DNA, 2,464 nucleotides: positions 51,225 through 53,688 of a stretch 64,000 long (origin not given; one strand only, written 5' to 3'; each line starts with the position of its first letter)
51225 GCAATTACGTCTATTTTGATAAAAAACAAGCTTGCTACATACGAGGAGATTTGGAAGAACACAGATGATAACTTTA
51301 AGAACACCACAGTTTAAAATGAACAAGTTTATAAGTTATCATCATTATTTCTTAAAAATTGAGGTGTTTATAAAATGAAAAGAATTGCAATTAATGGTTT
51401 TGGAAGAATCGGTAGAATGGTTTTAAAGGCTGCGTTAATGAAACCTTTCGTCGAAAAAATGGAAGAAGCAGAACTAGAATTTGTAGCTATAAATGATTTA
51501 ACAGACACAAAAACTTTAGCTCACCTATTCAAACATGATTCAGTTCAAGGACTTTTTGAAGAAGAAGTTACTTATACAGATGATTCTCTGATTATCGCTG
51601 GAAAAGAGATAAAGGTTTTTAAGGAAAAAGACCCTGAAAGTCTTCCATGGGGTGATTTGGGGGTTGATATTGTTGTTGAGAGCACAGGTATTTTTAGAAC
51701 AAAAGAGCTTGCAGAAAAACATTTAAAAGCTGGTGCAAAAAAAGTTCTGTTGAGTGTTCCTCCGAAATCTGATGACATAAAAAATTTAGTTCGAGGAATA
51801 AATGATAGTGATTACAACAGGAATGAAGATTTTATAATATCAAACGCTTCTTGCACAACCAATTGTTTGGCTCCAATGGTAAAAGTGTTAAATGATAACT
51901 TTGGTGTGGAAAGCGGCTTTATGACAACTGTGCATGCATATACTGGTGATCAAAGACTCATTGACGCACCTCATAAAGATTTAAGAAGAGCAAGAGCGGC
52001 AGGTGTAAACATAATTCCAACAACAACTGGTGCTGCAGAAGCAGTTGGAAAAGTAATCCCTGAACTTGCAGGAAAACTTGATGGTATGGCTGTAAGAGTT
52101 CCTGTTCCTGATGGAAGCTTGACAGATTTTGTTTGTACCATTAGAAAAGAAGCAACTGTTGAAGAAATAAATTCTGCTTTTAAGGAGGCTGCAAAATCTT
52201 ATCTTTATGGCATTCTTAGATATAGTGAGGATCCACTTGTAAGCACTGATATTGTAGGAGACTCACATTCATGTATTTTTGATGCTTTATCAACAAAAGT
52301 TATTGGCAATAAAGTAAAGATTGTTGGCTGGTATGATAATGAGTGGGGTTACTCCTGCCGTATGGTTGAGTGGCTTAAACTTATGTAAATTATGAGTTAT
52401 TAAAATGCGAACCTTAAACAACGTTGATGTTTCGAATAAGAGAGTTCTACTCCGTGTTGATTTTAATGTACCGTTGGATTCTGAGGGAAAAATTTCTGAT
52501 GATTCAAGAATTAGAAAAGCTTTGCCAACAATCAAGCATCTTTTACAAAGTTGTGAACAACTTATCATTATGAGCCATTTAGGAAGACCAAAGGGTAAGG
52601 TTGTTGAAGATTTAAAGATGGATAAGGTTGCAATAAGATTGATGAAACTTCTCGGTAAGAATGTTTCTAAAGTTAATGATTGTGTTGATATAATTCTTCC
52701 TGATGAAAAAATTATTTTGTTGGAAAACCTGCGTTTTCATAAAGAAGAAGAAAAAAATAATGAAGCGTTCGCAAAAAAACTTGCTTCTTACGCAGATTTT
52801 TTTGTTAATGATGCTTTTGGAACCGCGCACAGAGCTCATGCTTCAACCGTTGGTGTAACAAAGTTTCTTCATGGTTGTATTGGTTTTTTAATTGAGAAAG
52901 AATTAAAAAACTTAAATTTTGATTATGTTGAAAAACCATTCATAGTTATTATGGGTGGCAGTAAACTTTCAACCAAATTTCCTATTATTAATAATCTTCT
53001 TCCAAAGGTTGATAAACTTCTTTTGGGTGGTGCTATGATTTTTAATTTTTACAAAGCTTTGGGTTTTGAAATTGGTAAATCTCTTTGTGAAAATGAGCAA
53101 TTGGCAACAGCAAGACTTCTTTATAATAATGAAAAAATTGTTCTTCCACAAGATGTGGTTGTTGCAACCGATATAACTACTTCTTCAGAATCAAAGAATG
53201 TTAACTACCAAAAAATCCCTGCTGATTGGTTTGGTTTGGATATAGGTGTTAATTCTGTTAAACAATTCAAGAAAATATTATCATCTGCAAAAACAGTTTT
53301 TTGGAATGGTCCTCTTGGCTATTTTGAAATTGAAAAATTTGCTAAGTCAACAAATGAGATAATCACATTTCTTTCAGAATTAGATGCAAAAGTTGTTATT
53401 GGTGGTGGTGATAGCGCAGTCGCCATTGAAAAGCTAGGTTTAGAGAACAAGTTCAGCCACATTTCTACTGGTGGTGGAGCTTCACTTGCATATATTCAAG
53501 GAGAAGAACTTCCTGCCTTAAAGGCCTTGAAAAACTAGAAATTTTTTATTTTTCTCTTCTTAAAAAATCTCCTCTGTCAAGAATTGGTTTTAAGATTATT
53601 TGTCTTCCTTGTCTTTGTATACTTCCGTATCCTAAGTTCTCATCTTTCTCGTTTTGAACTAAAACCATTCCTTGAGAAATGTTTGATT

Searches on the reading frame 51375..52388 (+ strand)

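Call 55: search_protein_families(library=pfam, proteins=[window:51375-52388:+], max_evalue=0.0001)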
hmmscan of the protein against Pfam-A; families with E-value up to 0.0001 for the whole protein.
window:51375-52388:+ (337 aa): 2 families
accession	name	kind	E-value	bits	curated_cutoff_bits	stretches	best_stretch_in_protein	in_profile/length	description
PF02800.25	Gp_dh_C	-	9.5e-68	227.2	24.4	1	165-320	1-158/158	Glyceraldehyde 3-phosphate dehydrogenase, C-terminal domain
PF00044.30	Gp_dh_N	-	1.4e-38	131.6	31.7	1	3-110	2-101/101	Glyceraldehyde 3-phosphate dehydrogenase, NAD binding domain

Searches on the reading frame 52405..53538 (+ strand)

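Call 55: search_protein_families(library=pfam, proteins=[window:52405-53538:+], max_evalue=0.0001)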
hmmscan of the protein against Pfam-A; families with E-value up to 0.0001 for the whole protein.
window:52405-53538:+ (377 aa): 1 family
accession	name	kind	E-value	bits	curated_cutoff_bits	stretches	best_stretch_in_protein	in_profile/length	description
PF00162.24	PGK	-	2.4e-137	458.4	27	1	4-367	1-379/379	Phosphoglycerate kinase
